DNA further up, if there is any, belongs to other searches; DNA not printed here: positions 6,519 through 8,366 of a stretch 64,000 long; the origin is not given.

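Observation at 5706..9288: Compact porin-cytochrome module: periplasmic decahaem, 515-aa outer-membrane barrel and hexahaem lipoprotein in one operon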

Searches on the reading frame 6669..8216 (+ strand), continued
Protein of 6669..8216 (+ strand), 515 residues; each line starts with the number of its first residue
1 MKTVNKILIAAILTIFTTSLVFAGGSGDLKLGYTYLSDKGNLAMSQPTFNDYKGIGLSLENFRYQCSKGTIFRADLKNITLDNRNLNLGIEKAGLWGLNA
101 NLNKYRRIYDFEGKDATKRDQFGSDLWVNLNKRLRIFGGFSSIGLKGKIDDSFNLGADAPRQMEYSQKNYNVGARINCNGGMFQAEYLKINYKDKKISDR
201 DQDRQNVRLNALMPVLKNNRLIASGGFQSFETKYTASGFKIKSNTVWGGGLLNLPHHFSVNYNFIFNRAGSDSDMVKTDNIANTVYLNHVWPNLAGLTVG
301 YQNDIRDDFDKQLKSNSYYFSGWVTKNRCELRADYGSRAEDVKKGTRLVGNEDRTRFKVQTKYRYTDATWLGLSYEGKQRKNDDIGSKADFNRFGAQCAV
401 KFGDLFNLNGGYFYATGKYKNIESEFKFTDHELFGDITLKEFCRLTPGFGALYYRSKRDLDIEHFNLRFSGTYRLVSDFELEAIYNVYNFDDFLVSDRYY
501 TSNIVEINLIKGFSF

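Call 62: search_protein_families(library=pfam, proteins=[L008:10790-11296:+, L008:11299-12423:+, L008:12407-13708:+, L008:13762-15273:+, L008:4432-6381:-, L005:10813-11352:+, L005:14665-15450:-, L005:15462-15860:-, L007:3883-4332:+, L007:4338-5453:+], max_evalue=0.0001)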
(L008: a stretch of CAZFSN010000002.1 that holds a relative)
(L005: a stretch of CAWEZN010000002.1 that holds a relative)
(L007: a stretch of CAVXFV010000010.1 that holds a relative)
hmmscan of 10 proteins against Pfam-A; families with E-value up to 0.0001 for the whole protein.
L008:10790-11296:+ (168 aa): 2 families
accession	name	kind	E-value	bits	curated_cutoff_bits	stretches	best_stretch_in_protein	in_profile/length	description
PF00355.32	Rieske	-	1.5e-10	41.3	20.3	1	63-152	3-87/88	Rieske [2Fe-2S] domain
PF25471.1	TM_PetC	-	6.6e-09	35.9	37.1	1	22-60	8-46/48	Iron-sulfur subunit PetC transmembrane anchor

L008:11299-12423:+ (374 aa): 3 families
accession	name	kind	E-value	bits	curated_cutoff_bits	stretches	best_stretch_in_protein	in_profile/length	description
PF00033.24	Cytochrome_B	-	1.2e-50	172.5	27.2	1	51-231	9-188/189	Cytochrome b/b6/petB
PF13631.11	Cytochrom_B_N_2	-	1.6e-40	139.3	27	1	114-285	2-166/169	Cytochrome b(N-terminal)/b6/petB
PF00032.22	Cytochrom_B_C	-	2.7e-12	47.3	20.7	1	295-368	7-82/102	Cytochrome b(C-terminal)/b6/petD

L008:12407-13708:+ (433 aa): 4 families
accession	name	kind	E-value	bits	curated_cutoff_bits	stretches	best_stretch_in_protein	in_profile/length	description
PF14537.11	Cytochrom_c3_2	-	3.8e-15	56.6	25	2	56-153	1-78/79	Cytochrome c3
PF14522.11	Cytochrome_C7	-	4.1e-13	49.4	24.8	0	272-307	14-52/67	Cytochrome c7 and related cytochrome c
PF09699.15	Paired_CXXCH_1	-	9.3e-11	41.7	20.6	0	273-306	8-39/41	Doubled CXXCH motif (Paired_CXXCH_1)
PF02085.21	Cytochrom_CIII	-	4e-05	24.3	22.9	0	252-307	18-57/101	Class III cytochrome C family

L008:13762-15273:+ (503 aa): 3 families
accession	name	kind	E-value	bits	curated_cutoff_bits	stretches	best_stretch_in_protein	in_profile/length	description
PF03264.19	Cytochrom_NNT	-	4.4e-11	43.3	24.1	1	101-186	8-97/174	NapC/NirT cytochrome c family, N-terminal region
PF14522.11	Cytochrome_C7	-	2.7e-06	27.5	24.8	0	415-457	39-66/67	Cytochrome c7 and related cytochrome c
PF14537.11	Cytochrom_c3_2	-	4.8e-06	27.4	25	0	430-500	6-66/79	Cytochrome c3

L008:4432-6381:- (649 aa): 4 families
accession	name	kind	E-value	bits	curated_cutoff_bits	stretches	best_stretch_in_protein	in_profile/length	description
PF14522.11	Cytochrome_C7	-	2.5e-13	50.1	24.8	0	182-262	8-66/67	Cytochrome c7 and related cytochrome c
PF14537.11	Cytochrom_c3_2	-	4.3e-11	43.6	25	0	72-158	5-79/79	Cytochrome c3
PF22113.1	Mtrc-MtrF_II-IV_dom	-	2.4e-09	37.4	30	0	257-365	8-131/176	Outer membrane cytochrome MtrC/MtrF-like, domains II/IV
PF01292.26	Ni_hydr_CYTB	-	8.2e-08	32.7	30.1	1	434-606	9-165/179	Prokaryotic cytochrome b561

L005:10813-11352:+ (179 aa): 4 families
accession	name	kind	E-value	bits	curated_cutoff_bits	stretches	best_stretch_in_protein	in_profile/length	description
PF13435.11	Cytochrome_C554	-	8.5e-10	39.9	20.8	1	40-101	1-84/84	Cytochrome c554 and c-prime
PF22113.1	Mtrc-MtrF_II-IV_dom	-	3.6e-07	30.3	30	0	29-143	19-132/176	Outer membrane cytochrome MtrC/MtrF-like, domains II/IV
PF14522.11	Cytochrome_C7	-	5.6e-07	29.7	24.8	0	92-139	12-52/67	Cytochrome c7 and related cytochrome c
PF14537.11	Cytochrom_c3_2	-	6e-07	30.3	25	1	72-137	5-66/79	Cytochrome c3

L005:14665-15450:- (261 aa): 2 families
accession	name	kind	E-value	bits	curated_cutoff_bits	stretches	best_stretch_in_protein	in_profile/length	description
PF00033.24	Cytochrome_B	-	1.6e-50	172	27.2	1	30-214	7-189/189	Cytochrome b/b6/petB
PF13631.11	Cytochrom_B_N_2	-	4.3e-42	144.4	27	1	96-243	2-145/169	Cytochrome b(N-terminal)/b6/petB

L005:15462-15860:- (132 aa): 1 family
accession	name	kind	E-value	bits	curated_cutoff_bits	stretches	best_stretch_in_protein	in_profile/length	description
PF00355.32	Rieske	-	9.4e-11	41.9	20.3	1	35-114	9-87/88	Rieske [2Fe-2S] domain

L007:3883-4332:+ (149 aa): 1 family
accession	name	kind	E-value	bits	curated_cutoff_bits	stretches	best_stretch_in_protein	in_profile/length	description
PF00355.32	Rieske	-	8.9e-14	51.6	20.3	1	51-134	3-87/88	Rieske [2Fe-2S] domain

L007:4338-5453:+ (371 aa): 3 families
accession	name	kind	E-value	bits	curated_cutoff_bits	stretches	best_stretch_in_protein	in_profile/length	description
PF00033.24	Cytochrome_B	-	1.2e-53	182.3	27.2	1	48-227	11-189/189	Cytochrome b/b6/petB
PF13631.11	Cytochrom_B_N_2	-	3.3e-44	151.2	27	1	109-274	2-163/169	Cytochrome b(N-terminal)/b6/petB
PF00032.22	Cytochrom_B_C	-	5.5e-08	33.4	20.7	1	281-368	2-82/102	Cytochrome b(C-terminal)/b6/petD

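Call 84: find_encoding_contigs(protein=P0083, flank=9000, max_places=2)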
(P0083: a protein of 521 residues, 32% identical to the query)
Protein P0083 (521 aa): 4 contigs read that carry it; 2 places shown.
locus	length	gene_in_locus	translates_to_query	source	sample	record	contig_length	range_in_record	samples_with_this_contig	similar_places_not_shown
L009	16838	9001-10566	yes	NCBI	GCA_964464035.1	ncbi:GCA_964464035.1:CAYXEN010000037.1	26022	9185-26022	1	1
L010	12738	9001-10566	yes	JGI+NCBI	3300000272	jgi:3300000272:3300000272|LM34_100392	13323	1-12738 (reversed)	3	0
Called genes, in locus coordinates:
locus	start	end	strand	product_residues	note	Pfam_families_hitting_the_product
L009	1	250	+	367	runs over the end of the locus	PF12704:MacB_PCD (faint), PF02687:FtsX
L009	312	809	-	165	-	PF25919:BSH_CusB (faint), PF25917:BSH_RND, PF25973:BSH_CzcB (faint), PF00364:Biotin_lipoyl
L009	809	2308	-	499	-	PF00289:Biotin_carb_N, PF02222:ATP-grasp (weak), PF02786:CPSase_L_D2, PF07478:Dala_Dala_lig_C, PF02785:Biotin_carb_C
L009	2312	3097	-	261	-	PF00378:ECH_1, PF16113:ECH_2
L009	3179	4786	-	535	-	PF03255:ACCA (weak), PF01039:Carboxyl_trans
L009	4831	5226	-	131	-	PF12172:zf-ChsH2, PF01796:OB_ChsH2_C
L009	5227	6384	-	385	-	PF00108:Thiolase_N, PF00109:ketoacyl-synt (weak), PF02803:Thiolase_C, PF22691:Thiolase_C_1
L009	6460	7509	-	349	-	PF08541:ACP_syn_III_C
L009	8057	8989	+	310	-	PF22113:Mtrc-MtrF_II-IV_dom (faint), PF14522:Cytochrome_C7 (faint), PF22678:Cytochrom_c_NrfB-like (weak), PF09699:Paired_CXXCH_1 (weak), PF14537:Cytochrom_c3_2 (weak), PF09699:Paired_CXXCH_1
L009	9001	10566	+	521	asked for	-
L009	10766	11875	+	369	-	PF14537:Cytochrom_c3_2 (faint), PF22113:Mtrc-MtrF_II-IV_dom (faint), PF14522:Cytochrome_C7 (faint), PF09699:Paired_CXXCH_1 (faint), PF13435:Cytochrome_C554 (weak)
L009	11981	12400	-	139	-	-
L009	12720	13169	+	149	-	PF12728:HTH_17 (weak)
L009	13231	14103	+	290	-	PF01988:VIT1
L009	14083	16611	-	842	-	PF01855:POR_N, PF02775:TPP_enzyme_C, PF01558:POR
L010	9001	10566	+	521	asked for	-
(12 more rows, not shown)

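Call 91: search_solved_structures(query=L009:10766-11875:+, max_evalue=1, show_alignments=1)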
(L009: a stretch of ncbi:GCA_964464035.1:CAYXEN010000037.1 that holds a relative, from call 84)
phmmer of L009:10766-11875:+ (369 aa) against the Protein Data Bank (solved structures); distinct sequences matched with E-value up to 1: 10.
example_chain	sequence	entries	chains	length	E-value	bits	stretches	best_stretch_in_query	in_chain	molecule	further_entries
6i5b_A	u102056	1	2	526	8.9e-19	71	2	144-218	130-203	Uncharacterized protein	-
6r2q_A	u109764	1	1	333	3.3e-07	32.9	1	145-303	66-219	Cystathionine beta-synthase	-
6qvm_A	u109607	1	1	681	0.00079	21.7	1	145-303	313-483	Multiheme cytochrome cf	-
28pb_A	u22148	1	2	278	0.0024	20.2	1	203-304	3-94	Cytochrome c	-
1bvb_A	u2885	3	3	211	0.087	15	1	143-186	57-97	CYTOCHROME C-554 | CYTOCHROME C554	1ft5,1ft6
8rv0_Y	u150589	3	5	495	0.32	13.2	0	235-278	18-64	Octaheme cytochrome c nitrite reductase | Octaheme nitrite c cytochrome c reductase | Octaheme nitrite reductase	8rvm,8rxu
1fs7_A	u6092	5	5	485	0.37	13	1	282-306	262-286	CYTOCHROME C NITRITE REDUCTASE | Cytochrome c-552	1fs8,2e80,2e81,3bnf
1fs9_A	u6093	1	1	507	0.45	12.7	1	282-306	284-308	CYTOCHROME C NITRITE REDUCTASE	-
3bng_A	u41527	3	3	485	0.46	12.7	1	282-306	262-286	Cytochrome c-552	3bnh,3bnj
8bcx_A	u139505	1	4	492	0.53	12.4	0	277-305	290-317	Nitrite reductase (cytochrome; ammonia-forming)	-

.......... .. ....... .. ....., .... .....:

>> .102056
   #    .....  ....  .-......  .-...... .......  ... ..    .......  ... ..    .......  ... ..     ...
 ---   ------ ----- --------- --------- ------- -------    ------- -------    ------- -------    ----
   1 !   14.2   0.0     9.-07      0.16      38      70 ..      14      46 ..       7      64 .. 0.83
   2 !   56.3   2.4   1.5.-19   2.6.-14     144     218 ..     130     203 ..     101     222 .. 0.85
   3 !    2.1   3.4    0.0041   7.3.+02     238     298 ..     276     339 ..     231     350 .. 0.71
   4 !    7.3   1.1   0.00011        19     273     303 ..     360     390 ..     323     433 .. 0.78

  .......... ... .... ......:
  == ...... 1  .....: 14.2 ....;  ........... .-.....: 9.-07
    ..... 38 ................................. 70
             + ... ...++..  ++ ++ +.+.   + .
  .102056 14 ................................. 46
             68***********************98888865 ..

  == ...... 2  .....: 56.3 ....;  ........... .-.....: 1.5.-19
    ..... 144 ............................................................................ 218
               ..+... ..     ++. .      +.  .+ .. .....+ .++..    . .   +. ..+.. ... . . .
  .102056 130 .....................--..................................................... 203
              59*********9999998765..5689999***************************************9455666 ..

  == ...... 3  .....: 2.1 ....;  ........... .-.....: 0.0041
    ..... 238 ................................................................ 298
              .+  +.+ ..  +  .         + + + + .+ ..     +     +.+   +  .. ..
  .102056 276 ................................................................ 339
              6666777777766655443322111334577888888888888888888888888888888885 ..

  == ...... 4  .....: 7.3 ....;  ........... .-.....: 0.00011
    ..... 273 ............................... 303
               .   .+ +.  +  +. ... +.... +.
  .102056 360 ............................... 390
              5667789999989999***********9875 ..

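Call 92: search_protein_families(library=ncbifam, proteins=[L009:10766-11875:+, L003:5944-8055:+, L009:8057-8989:+], max_evalue=0.01)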
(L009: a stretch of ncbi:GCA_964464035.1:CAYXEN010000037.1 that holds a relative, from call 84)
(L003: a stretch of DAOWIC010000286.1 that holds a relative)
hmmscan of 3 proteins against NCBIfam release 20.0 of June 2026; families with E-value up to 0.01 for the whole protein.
L009:10766-11875:+ (369 aa): 5 families
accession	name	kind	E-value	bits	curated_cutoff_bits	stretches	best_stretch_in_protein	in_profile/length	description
NF041198.1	UshA_like_PCGU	equivalog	1.5e-16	60.1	275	2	143-211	442-510/519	UshA-like (seleno)protein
NF041028.1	decahem_GSU2203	exception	2.6e-13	49.9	325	2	13-62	5-55/317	GSU2203 family decaheme c-type cytochrome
TIGR03508.1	decahem_SO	subfamily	7.3e-08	32.2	192.2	0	145-250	4-104/258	DmsE family decaheme c-type cytochrome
TIGR04257.1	nanowire_3heme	domain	7.5e-06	26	40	1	173-217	22-66/75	c(7)-type cytochrome triheme domain-containing protein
NF043010.1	Cyt554_Nsmonas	equivalog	9.9e-05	21.8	400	0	142-187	79-121/238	cytochrome c-550 CycA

L003:5944-8055:+ (703 aa): 4 families
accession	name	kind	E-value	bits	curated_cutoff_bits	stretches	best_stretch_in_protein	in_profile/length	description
NF041028.1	decahem_GSU2203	exception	3.1e-15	56.2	325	2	141-302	38-188/317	GSU2203 family decaheme c-type cytochrome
NF041198.1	UshA_like_PCGU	equivalog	3.9e-13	48.8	275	2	141-206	444-509/519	UshA-like (seleno)protein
TIGR03508.1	decahem_SO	subfamily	3.1e-12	46.5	192.2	2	142-300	5-155/258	DmsE family decaheme c-type cytochrome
TIGR03153.1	cytochr_NrfH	equivalog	4.1e-05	23.6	134.2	1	263-382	30-134/138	cytochrome c nitrite reductase small subunit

L009:8057-8989:+ (310 aa): 7 families
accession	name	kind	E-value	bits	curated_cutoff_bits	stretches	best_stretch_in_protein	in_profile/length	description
TIGR03508.1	decahem_SO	subfamily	1.1e-44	152.8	192.2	1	36-284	3-257/258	DmsE family decaheme c-type cytochrome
NF041028.1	decahem_GSU2203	exception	4.1e-43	147.8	325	1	26-255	27-254/317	GSU2203 family decaheme c-type cytochrome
TIGR01905.1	paired_CXXCH_1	subfamily_domain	1.6e-19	69.5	25.2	2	222-253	5-36/41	doubled CXXCH domain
NF008659.0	PRK11659.1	equivalog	1.3e-10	41.3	184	1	34-163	45-176/188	cytochrome c nitrite reductase pentaheme subunit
TIGR03146.1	cyt_nit_nrfB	equivalog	3.3e-09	37.2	166.6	1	34-157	10-144/145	cytochrome c nitrite reductase pentaheme subunit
NF041198.1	UshA_like_PCGU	equivalog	2.5e-06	26.4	275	1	35-110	442-511/519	UshA-like (seleno)protein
NF045722.1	c3_cytochr_TmcA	equivalog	6.9e-06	25.9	114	1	100-157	57-113/125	acidic tetraheme cytochrome c3 TmcA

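Call 93: search_solved_structures(query=L003:5944-8055:+, max_evalue=0.01, show_alignments=1)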
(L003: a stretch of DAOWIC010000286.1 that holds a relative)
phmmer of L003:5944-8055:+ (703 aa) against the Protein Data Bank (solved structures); distinct sequences matched with E-value up to 0.01: 3.
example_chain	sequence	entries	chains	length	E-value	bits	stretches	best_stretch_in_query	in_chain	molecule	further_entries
6i5b_A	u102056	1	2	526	8.7e-10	40.7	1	38-210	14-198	Uncharacterized protein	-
6qvm_A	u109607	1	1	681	8.3e-05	24.2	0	129-248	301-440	Multiheme cytochrome cf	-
28pb_A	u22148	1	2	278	0.0012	20.4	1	198-303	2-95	Cytochrome c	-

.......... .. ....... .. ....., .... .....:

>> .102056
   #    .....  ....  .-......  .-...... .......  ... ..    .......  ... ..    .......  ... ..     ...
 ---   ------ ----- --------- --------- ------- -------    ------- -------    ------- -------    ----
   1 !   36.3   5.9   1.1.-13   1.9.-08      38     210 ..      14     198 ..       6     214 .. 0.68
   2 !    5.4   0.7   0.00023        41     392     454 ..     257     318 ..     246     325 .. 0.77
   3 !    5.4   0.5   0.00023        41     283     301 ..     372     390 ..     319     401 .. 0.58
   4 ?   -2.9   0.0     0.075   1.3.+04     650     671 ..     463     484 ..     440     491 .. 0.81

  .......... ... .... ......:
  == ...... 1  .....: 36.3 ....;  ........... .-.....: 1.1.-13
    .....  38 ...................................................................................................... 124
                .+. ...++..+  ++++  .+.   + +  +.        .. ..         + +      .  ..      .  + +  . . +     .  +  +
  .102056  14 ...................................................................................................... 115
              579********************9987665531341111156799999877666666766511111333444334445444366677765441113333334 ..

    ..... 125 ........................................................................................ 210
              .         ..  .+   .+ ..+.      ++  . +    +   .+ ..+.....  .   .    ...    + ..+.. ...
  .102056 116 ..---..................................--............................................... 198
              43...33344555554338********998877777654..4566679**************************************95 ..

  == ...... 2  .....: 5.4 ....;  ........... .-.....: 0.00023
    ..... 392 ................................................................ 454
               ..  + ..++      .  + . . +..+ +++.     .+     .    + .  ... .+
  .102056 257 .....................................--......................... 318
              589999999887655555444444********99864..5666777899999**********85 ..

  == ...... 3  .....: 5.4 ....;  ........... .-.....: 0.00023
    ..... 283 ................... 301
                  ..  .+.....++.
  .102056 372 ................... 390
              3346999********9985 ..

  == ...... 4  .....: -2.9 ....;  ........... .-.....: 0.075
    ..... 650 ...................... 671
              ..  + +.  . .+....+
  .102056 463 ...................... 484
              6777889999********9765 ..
